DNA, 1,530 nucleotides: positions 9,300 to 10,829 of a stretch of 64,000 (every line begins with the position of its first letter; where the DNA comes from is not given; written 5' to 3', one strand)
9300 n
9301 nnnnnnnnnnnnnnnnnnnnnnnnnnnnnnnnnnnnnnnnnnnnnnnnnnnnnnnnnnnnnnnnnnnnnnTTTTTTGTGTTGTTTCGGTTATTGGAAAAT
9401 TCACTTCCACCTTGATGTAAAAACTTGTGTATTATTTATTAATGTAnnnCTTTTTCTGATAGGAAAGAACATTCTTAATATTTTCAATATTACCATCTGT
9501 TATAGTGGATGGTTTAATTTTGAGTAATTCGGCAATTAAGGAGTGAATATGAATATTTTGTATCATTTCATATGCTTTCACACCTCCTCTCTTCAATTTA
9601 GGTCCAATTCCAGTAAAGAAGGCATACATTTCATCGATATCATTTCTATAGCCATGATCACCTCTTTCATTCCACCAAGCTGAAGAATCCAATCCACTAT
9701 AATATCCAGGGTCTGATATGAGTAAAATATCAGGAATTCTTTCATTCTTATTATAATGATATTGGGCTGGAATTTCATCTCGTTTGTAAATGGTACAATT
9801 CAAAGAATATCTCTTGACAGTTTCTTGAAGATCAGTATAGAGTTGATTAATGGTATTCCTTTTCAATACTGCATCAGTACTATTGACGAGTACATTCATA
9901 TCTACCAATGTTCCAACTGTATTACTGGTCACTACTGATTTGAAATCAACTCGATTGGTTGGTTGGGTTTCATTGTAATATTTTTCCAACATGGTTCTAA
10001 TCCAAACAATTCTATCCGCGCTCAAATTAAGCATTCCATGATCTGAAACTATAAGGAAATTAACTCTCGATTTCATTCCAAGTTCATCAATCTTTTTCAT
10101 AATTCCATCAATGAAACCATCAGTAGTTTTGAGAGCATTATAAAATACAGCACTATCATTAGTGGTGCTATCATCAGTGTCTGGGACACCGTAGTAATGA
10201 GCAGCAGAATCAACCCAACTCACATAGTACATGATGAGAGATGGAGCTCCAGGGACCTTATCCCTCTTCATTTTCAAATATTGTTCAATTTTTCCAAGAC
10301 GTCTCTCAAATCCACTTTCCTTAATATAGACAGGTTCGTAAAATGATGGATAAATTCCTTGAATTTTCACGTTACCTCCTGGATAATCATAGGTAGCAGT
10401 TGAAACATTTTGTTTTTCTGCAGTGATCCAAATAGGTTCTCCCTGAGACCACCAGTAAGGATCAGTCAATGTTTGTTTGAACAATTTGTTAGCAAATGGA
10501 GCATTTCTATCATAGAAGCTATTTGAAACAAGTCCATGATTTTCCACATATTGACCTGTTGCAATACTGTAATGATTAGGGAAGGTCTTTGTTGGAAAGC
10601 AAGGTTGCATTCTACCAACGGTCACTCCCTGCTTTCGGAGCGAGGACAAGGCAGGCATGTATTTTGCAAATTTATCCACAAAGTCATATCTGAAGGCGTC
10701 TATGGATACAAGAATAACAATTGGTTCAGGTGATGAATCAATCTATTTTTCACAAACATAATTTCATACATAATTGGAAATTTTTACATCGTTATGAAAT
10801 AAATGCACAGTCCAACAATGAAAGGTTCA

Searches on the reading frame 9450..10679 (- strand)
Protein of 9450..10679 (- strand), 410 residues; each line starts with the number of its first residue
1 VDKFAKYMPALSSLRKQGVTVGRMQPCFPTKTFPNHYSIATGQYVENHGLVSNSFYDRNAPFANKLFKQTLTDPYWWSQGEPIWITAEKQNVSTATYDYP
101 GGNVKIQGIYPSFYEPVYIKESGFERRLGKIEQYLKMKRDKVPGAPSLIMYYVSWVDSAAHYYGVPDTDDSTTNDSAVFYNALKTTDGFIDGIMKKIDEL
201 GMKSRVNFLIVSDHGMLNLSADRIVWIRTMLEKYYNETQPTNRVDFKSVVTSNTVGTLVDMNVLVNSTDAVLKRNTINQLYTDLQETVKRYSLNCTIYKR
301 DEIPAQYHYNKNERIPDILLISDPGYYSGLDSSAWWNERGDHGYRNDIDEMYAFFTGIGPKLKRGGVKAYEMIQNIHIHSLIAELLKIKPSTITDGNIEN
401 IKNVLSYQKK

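Call 24: search_protein_families(library=pfam, max_evalue=0.001, proteins=[window:9450-10679:-])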
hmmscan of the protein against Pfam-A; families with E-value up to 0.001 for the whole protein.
window:9450-10679:- (410 aa): 2 families
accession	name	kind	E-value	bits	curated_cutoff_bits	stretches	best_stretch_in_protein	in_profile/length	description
PF01663.27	Phosphodiest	-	3.2e-70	237.9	23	1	2-344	15-341/342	Type I phosphodiesterase / nucleotide pyrophosphatase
PF00884.28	Sulfatase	-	0.00032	20.5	25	0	166-215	193-242/301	Sulfatase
